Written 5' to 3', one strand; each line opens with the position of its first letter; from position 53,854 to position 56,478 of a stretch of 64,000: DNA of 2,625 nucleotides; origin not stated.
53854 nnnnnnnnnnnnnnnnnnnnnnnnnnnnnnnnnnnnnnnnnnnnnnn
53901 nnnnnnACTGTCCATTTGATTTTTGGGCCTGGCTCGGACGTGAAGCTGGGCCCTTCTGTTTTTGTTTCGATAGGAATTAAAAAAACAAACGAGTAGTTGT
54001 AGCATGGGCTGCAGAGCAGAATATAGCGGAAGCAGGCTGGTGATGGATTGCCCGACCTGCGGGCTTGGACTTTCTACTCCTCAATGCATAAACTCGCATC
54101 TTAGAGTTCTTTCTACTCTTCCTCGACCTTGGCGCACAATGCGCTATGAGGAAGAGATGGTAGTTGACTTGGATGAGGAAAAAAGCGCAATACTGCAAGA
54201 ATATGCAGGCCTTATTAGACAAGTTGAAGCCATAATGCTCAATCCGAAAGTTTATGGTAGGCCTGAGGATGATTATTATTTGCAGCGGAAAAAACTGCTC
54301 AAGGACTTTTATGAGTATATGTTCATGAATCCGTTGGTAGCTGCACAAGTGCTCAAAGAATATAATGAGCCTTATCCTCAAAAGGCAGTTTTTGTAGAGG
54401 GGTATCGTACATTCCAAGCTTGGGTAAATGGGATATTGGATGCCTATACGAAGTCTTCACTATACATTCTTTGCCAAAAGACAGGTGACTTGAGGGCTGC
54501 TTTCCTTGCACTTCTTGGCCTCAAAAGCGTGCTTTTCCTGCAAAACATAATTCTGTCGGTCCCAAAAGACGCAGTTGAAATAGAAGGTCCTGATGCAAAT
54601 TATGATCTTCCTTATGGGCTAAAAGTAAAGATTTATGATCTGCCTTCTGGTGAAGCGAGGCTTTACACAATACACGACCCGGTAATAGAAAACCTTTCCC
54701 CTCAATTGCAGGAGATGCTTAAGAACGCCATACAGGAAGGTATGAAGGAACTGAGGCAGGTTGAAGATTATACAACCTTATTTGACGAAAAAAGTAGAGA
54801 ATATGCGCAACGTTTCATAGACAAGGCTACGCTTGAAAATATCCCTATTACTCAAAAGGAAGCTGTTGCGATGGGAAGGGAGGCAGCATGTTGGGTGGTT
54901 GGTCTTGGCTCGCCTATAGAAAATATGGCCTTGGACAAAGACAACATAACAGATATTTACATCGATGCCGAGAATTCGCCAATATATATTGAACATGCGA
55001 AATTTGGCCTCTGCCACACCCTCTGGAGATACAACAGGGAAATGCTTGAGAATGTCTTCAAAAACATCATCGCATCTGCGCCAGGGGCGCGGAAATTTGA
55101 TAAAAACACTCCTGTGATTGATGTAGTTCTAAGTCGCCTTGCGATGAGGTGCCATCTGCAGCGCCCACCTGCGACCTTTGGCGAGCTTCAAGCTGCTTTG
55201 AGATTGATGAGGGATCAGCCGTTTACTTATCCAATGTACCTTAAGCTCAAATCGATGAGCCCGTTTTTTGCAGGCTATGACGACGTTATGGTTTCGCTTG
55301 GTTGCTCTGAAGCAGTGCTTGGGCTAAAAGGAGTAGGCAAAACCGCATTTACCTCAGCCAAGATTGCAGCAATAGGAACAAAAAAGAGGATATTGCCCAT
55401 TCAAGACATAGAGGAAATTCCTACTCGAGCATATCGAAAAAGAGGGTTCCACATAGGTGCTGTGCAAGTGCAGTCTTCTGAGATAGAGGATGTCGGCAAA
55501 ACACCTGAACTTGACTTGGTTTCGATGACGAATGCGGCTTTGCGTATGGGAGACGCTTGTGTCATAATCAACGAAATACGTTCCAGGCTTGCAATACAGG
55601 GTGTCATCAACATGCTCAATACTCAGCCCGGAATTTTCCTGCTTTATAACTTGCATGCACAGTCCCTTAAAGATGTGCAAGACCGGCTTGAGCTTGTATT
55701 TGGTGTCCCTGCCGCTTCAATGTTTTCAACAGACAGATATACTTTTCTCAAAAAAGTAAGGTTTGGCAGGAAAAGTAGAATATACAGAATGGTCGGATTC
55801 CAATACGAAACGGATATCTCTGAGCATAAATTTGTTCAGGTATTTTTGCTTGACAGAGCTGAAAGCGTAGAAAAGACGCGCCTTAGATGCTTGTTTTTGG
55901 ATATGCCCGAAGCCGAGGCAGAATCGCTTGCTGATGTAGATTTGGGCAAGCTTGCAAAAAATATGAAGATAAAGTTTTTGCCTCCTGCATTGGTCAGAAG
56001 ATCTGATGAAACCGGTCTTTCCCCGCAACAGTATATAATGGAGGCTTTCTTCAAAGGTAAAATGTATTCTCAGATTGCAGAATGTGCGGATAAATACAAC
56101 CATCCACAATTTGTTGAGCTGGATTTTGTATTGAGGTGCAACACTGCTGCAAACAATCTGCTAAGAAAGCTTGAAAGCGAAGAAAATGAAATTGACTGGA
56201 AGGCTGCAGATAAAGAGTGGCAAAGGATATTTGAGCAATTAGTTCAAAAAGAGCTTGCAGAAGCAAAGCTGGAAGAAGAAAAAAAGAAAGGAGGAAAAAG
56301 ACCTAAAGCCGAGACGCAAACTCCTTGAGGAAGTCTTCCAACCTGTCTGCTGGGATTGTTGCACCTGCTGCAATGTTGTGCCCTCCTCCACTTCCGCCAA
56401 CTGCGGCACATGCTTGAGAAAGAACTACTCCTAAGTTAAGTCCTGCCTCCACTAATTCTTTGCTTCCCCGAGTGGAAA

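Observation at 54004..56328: Atypical 774-aa VirB11/FlaI-family ATPase with Zn-ribbon N-extension and long C-extension, with no adjacent membrane platform gene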

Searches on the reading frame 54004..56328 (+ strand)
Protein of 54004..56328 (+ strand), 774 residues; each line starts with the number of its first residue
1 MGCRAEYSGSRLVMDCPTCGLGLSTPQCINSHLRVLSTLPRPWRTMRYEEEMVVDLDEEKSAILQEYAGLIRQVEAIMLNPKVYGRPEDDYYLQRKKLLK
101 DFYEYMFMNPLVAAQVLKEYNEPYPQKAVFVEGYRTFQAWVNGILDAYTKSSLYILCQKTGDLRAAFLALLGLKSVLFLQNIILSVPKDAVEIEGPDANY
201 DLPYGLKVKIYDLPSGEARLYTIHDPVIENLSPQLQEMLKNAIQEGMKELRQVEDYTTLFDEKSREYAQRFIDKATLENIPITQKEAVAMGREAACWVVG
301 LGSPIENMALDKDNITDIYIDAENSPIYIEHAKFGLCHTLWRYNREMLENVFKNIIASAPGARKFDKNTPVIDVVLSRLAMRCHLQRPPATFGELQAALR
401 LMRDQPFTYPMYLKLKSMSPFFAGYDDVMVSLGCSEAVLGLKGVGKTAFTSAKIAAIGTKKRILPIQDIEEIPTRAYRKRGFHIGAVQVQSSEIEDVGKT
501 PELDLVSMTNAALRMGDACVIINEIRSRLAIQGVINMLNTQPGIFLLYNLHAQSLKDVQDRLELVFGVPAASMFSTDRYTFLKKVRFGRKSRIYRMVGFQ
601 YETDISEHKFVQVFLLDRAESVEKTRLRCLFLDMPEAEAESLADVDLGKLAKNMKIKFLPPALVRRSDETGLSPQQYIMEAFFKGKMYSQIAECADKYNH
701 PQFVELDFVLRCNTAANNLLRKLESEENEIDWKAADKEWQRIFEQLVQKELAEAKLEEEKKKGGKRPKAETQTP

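Call 3: search_protein_families(library=pfam, proteins=[window:54004-56328:+], max_evalue=0.01)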
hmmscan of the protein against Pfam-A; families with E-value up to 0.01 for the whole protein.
window:54004-56328:+ (774 aa): 0 families

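Call 4: search_protein_families(library=ncbifam, proteins=[window:54004-56328:+], max_evalue=0.01)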
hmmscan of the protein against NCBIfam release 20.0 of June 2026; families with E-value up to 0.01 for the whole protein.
window:54004-56328:+ (774 aa): 4 families
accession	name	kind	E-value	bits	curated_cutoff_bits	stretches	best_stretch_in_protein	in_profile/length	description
TIGR03819.1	heli_sec_ATPase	hypoth_equivalog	5.8e-17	61.9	373.15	1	280-563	31-298/340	TadA family conjugal transfer-associated ATPase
NF058587.1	archaellum_moto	equivalog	7.6e-11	41.4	550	1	242-600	88-431/527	archaellum flagellar ATPase motor FlaI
TIGR02788.1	VirB11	equivalog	9e-09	34.8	249.95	1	438-565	149-265/308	P-type DNA transfer ATPase VirB11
NF010475.0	PRK13900.1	equivalog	0.00026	20.1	389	1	442-564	169-281/333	type IV secretion system ATPase VirB11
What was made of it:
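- On FlaI (archaellum motor ATPase; NCBIfam NF058587): 41.4 bits against a cut-off of 550 (call 4).
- On TadA/CpaF (TIGR03819): 61.9 bits against a cut-off of 373 (call 4).
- On VirB11 (TIGR02788): 34.8 bits against a cut-off of 250 (call 4).
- Closest known: FlaI, the archaellum assembly and rotation ATPase. Different: The NCBIfam FlaI equivalog scores 41 bits against a cut-off of 550 (call 4).
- Closest known: VirB11. Different: The TIGR02788 score is 34.8 bits against a cut-off of 250 (call 4).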

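Call 5: search_solved_structures(query=window:54004-56328:+, max_evalue=1, show_alignments=3)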
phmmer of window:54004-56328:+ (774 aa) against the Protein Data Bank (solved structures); distinct sequences matched with E-value up to 1: 8.
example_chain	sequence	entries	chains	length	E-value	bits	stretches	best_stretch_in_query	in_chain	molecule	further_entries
8rkd_E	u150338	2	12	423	8.3e-11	43.9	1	275-566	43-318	Pilus assembly ATPase CpaF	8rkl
8rjf_A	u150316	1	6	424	8.3e-11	43.9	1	275-566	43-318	Pilus assembly ATPase CpaF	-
9e24_A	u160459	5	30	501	1.3e-10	43.2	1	275-566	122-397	CpaF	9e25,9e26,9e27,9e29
2oap_1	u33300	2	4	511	9.1e-06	27.2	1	242-564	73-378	Type II secretion system protein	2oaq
4ii7_A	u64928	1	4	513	0.0022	19.3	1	315-569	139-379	FlaI ATPase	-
4ihq_A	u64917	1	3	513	0.014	16.7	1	315-563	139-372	FlaI ATPase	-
2eps_A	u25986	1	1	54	0.27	12.4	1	15-45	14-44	POZ-, AT hook-, and zinc finger-containing protein 1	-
4v81_G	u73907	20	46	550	0.29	12.3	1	681-755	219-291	T-complex protein 1 subunit eta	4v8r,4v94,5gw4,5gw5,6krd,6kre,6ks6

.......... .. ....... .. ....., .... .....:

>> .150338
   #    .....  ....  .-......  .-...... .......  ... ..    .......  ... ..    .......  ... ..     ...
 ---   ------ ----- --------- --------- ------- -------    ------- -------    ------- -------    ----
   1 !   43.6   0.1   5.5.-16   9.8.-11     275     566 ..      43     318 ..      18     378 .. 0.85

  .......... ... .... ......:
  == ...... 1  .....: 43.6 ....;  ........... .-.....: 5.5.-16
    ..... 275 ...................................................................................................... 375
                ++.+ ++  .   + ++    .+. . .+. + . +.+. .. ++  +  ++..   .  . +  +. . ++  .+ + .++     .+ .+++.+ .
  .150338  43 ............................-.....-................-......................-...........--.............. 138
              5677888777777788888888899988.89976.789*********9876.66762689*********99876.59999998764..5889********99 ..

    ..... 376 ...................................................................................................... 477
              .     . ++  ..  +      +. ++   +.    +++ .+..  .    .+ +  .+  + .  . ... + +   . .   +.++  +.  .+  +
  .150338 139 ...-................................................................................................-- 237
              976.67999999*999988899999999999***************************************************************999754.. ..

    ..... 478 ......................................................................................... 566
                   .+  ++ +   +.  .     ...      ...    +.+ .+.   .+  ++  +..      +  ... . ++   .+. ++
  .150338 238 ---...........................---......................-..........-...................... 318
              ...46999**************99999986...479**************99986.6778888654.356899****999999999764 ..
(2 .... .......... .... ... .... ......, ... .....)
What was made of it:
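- Family and fold: the best NCBIfam hits are TadA (61.9 bits) and FlaI (41.4 bits) (call 4), and the best PDB sequence hits are CpaF, afGspE and FlaI (call 5).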

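Call 7: find_homologous_proteins(query=window:54004-56328:+, max_evalue=0.001)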
Query window:54004-56328:+ (774 aa): 458 proteins with E <= 0.001 among 8000 candidates; the best 120 are listed.
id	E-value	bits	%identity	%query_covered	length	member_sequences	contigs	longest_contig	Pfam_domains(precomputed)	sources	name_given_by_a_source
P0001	0.0e+0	1673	93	97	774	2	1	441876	PF00437.27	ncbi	ncbi:MAG: ATPase, T2SS/T4P/T4SS family [Candidatus Anstonellaceae archaeon]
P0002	0.0e+0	1520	85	97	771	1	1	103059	-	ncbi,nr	ncbi:MAG: ATPase, T2SS/T4P/T4SS family [Candidatus Micrarchaeota archaeon]|nr:ATPase, T2SS/T4P/T4SS 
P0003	0.0e+0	1438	80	99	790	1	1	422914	-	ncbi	-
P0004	0.0e+0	1429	78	100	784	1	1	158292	-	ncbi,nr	ncbi:MAG: ATPase, T2SS/T4P/T4SS family [Candidatus Micrarchaeota archaeon]|nr:ATPase, T2SS/T4P/T4SS 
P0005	0.0e+0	1413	79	97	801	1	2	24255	-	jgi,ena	-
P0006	0.0e+0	1405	78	99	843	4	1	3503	-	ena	-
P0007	0.0e+0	1388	77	99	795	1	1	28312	-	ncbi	ncbi:MAG: ATPase, T2SS/T4P/T4SS family [Candidatus Anstonellaceae archaeon]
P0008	0.0e+0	1387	78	98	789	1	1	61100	-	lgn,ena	-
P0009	0.0e+0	1385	77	99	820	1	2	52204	-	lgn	-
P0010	0.0e+0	1383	78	97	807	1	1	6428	-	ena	-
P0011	0.0e+0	1382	77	97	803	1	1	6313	-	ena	-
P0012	0.0e+0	1381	77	97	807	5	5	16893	-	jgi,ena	-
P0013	0.0e+0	1380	79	96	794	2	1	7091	-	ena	-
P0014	0.0e+0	1379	76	99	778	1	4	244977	-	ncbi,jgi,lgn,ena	-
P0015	0.0e+0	1378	78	98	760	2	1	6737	-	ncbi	ncbi:MAG: ATPase, T2SS/T4P/T4SS family [Candidatus Anstonellaceae archaeon]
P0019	0.0e+0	1374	76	99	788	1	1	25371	PF00437.27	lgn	-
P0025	0.0e+0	1364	76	98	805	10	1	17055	-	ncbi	-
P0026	0.0e+0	1364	76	99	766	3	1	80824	PF00437.27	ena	-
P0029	0.0e+0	1360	76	98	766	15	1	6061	PF00437.27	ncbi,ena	ncbi:MAG: ATPase, T2SS/T4P/T4SS family [Candidatus Micrarchaeia archaeon]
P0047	0.0e+0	1325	74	99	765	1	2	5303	PF00437.27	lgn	-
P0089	0.0e+0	1040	62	92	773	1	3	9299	PF00437.27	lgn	-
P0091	0.0e+0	1037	60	98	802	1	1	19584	PF00437.27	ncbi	-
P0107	0.0e+0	1027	58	98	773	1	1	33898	PF00437.27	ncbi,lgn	ncbi:MAG: ATPase, T2SS/T4P/T4SS family [Candidatus Micrarchaeota archaeon]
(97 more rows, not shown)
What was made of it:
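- Checked: The ORF is far beyond chance: more than 450 homologous clusters at 56-93% identity over the full length (call 7).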

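Call 11: find_related_loci(query=A1, collection=genome_contigs, flank=10000)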
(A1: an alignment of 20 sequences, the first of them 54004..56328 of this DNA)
Query A1 (774 aa) in genome_contigs; peptide patterns used: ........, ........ (x = any residue, [..] = any of these).
252 stretches matched a pattern; 163 encode a relative of the query (tblastn E <= 1e-3); the best 80 are kept; 80 distinct loci.
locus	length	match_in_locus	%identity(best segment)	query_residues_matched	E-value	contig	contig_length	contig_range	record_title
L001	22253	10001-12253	85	1-751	0e+0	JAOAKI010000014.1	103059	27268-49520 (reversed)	MAG: Candidatus Micrarchaeota archaeon isolate SKW47 k141_437861, whole genome shotgun sequence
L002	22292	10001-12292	80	1-764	0e+0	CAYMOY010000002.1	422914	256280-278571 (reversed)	MAG TPA_asm: Candidatus Micrarchaeota archaeon isolate binchicken_co66_60 genome assembly, contig: NODE_13_length_422914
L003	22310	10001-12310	78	1-772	0e+0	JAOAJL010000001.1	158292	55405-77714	MAG: Candidatus Micrarchaeota archaeon isolate SKW198 NODE_1_length_158292_cov_5.557943, whole genome shotgun sequence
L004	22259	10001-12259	79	1-754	0e+0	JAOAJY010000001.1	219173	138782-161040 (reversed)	MAG: Candidatus Micrarchaeota archaeon isolate SKW29 NODE_1_length_219173_cov_8.229023, whole genome shotgun sequence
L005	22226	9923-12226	77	1-770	0e+0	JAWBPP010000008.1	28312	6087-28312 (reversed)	MAG: Candidatus Anstonellaceae archaeon isolate HNT-4_202101_bins_86 HNT-4_202101_bins_86_scaffold_8, whole genome shotg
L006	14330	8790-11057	77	1-755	0e+0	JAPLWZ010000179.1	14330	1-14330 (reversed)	MAG: Candidatus Micrarchaeota archaeon isolate LacPavin_0920_WC57_MAG_51_7 LacPavin_0920_WC57_scaffold_1270324, whole ge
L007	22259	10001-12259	76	1-754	0e+0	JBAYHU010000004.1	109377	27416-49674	MAG: Candidatus Micrarchaeia archaeon isolate SO_2016_GW1_157 scaffold00412_OW334_2016, whole genome shotgun sequence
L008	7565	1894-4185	76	1-768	0e+0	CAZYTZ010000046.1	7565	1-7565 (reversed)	MAG TPA_asm: Candidatus Micrarchaeota archaeon isolate SRP178699_co1_434 genome assembly, contig: NODE_13951_length_7565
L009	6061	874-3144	76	1-760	0e+0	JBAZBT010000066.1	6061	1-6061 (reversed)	MAG: Candidatus Micrarchaeia archaeon isolate SO_2017_GW1_119 NODE_49493_length_6061_cov_0.868386_OW334_2017, whole geno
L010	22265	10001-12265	76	1-758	0e+0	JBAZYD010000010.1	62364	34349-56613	MAG: Candidatus Micrarchaeia archaeon isolate SO_2017_GW1_72 NODE_2604_length_62364_cov_1.257548_OW334_2017, whole genom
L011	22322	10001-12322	72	1-773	0e+0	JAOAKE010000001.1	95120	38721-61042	MAG: Candidatus Micrarchaeota archaeon isolate SKW311 NODE_1_length_95120_cov_5.059468, whole genome shotgun sequence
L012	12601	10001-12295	74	1-761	0e+0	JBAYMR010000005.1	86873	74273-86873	MAG: Candidatus Micrarchaeia archaeon isolate SO_2016_LW1_44 scaffold00125_LW64-88_2016, whole genome shotgun sequence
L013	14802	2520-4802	74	1-760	0e+0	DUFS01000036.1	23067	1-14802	MAG TPA_asm: Candidatus Micrarchaeota archaeon isolate UBA10161 contig_41821, whole genome shotgun sequence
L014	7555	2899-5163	75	1-754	0e+0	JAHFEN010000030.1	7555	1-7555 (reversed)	MAG: Candidatus Micrarchaeota archaeon isolate nzgw27 NODE_26880_length_7556_cov_2.319166, whole genome shotgun sequence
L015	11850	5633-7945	65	1-770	0e+0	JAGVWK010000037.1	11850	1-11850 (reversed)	Candidatus Micrarchaeota archaeon isolate RIFCSPHIGHO2_02_FULL_50_12 rifcsphigho2_02_scaffold_21306, whole genome shotgu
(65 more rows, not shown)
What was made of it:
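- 54004..56328 (+): Gene for the 774-aa FlaI/TadA-class ATPase (stop codon included). Full-length homologues in calls 7 and 11.
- The same uninterrupted architecture occurs in more than 450 clusters and at least 163 species genomes from independent assemblies (calls 7, 11).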

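Call 19: search_protein_representatives(protein=window:54004-56328:+)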
Query: 774 residues. Proteins with E-value up to 0.001 (for the whole library): 847; up to 1e-10: 183; up to 1e-30: 19. The best 150 are listed.
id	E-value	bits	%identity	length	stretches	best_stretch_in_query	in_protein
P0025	0.0e+00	1364.3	76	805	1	1-761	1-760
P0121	1.7e-239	813.2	60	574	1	183-752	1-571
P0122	1.2e-186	638.5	64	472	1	130-591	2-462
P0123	2.4e-125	435.8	65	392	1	450-755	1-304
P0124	4.7e-90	319.2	57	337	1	508-756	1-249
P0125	1.3e-87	311.1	53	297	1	46-305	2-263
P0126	8.1e-83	295.2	52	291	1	508-768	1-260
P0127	5.2e-77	276.0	58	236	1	566-770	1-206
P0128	9.4e-71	255.3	55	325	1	547-773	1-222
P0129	1.5e-64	234.9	45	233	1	3-231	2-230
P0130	2.5e-55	204.3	75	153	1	1-122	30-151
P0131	1.2e-37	145.9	53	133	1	508-638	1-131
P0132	1.6e-34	135.6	27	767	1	180-762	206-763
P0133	2.0e-34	135.2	27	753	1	115-751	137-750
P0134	5.1e-34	133.9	60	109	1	611-715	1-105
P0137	3.1e-32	128.0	28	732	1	201-743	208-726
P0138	9.6e-32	126.4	27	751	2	231-599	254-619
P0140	4.2e-28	114.3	31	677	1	235-587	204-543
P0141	1.5e-27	112.5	26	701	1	207-734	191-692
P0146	1.4e-25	106.0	27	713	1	208-742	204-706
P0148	2.2e-25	105.3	27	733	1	11-584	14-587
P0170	1.5e-22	96.0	25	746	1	98-734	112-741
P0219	4.3e-18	81.2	26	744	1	8-589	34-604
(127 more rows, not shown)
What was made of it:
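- Closest known: Long-form archaeal FlaI-like pilus ATPases. Different: The Micrarchaeota family collapses into a single 50%-identity cluster separated by a sharp gap, 1364 versus ~135 bits (call 19).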

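Call 20: list_cluster_members(proteins=[P0132, P0133, P0137, P0138, P0141, P0146, P0148, P0170, P0219, P0140])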
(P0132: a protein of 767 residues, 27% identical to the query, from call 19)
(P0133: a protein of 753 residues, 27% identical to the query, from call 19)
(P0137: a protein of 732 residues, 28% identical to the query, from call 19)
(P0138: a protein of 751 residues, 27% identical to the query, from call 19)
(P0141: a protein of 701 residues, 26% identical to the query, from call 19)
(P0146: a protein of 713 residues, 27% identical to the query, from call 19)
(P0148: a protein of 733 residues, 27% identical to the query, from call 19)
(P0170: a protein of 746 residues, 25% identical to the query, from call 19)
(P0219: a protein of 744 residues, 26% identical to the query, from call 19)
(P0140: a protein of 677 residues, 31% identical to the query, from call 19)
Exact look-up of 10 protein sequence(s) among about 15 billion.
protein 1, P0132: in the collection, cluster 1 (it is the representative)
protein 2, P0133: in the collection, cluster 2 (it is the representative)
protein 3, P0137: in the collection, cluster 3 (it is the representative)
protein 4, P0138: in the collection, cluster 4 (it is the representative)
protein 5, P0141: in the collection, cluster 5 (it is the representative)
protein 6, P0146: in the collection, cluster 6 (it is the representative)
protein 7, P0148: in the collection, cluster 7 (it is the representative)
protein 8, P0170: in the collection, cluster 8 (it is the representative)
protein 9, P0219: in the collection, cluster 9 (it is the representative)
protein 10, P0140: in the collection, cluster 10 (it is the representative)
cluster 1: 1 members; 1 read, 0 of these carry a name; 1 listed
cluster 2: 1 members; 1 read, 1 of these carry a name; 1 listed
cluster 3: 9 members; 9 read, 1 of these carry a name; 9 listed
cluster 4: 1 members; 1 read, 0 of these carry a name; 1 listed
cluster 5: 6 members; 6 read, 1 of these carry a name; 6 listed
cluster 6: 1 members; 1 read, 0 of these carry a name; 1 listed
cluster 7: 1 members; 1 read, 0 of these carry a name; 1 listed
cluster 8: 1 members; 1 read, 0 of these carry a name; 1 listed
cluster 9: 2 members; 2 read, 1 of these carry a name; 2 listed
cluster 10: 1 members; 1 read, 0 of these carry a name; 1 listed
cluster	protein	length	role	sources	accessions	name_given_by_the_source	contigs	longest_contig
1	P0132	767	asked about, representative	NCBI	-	-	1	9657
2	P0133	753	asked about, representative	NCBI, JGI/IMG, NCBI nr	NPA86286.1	MAG: type II/IV secretion system ATPase subunit [bacterium] | type II/IV secretion system ATPase subunit [bacterium]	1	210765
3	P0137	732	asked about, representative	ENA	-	-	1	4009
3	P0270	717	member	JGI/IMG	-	flagellar protein FlaI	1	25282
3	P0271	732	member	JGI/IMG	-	-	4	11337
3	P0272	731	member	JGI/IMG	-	-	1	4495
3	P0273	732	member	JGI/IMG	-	-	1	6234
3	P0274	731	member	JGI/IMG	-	-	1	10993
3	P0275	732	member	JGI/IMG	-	-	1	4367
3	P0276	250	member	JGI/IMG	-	-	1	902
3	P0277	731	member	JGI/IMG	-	-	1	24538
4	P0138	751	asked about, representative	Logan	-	-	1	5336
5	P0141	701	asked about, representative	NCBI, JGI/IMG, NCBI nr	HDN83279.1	MAG TPA: hypothetical protein ENG50_02820 [Candidatus Altiarchaeales archaeon] | hypothetical protein [Candidatus Altiarchaeales archaeon]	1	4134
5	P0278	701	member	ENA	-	-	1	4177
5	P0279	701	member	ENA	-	-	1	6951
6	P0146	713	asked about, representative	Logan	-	-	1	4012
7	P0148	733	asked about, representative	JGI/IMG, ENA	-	-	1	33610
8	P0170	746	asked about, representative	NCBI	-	-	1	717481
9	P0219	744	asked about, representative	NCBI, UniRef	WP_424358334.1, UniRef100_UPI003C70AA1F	ATPase, T2SS/T4P/T4SS family [Methanocella sp. MCL-LM] | ATPase, T2SS/T4P/T4SS family n=1 Tax=Methanocella sp. MCL-LM TaxID=3412035 ...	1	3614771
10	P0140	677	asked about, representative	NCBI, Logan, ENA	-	-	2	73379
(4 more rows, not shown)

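Call 21: predict_structure(alignment_id=A1)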
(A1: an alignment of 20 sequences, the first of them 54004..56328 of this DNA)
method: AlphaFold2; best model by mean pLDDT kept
length: 774 residues; sequences in the alignment: 20
mean_pLDDT: 68.7   pTM: 0.49
mean pLDDT of the five models: 68.7, 66.6, 66.5, 60.0, 59.9
residues with pLDDT >= 90: 104; 70-90: 331; 50-70: 153; < 50: 186
segments of 3 or more residues with pLDDT < 50: 355-406, 441-449, 456-551, 564-568, 589-592, 763-774
pLDDT, mean of each block of 10 residues (from residue 1): 56 57 62 67 57 64 79 85 84 89 82 87 84 87 89 83 73 66 73 86 89 72 88 86 77 62 89 92 91 85 83 69 64 76 68 46 28 39 39 28 50 79 87 67 42 48 39 26 22 24 36 40 44 47 43 58 48 70 61 67 83 87 84 90 91 91 85 90 95 89 77 85 76 91 92 74 44 35
secondary structure, 60 per line:
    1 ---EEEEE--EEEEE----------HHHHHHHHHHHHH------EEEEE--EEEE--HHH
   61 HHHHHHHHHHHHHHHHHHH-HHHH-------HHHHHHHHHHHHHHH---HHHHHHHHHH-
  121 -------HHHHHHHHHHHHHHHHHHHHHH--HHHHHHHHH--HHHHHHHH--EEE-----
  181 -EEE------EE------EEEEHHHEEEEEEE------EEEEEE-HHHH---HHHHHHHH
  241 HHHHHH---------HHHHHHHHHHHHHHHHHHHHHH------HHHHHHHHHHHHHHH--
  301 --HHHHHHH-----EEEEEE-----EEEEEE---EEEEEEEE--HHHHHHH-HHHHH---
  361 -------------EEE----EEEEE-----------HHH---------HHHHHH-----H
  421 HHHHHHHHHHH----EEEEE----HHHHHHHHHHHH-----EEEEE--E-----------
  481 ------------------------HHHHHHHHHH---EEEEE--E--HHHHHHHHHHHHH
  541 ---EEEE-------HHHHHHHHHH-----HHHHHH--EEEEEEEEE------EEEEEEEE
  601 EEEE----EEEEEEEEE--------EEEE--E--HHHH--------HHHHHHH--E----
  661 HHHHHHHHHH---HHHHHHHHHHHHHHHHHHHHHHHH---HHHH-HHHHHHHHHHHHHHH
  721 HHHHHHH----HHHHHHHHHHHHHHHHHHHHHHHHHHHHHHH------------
elements in order (helices of 4 or more, strands of 3 or more residues): E4-8 E11-15 H26-38 E45-49 E52-55 H58-79 H81-84 H92-106 H110-119 H128-149 H152-160 H163-170 E173-175 E182-184 E199-202 E206-212 E219-224 H226-229 H233-246 H256-277 H284-298 H303-309 E315-320 E326-331 E335-342 H345-351 H353-357 E374-376 E381-385 H409-414 H420-431 E436-440 H445-456 E462-466 H505-514 E518-522 H528-540 E544-547 H555-564 H570-575 E578-586 E593-604 E609-617 E626-629 H635-638 H647-653 H661-670 H674-697 H701-704 H706-727 H732-762
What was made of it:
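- Tried and rejected: First AlphaFold run on a shallow alignment (20 sequences, all above 56% identity): the ATPase core came out below pLDDT 50 (call 21).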
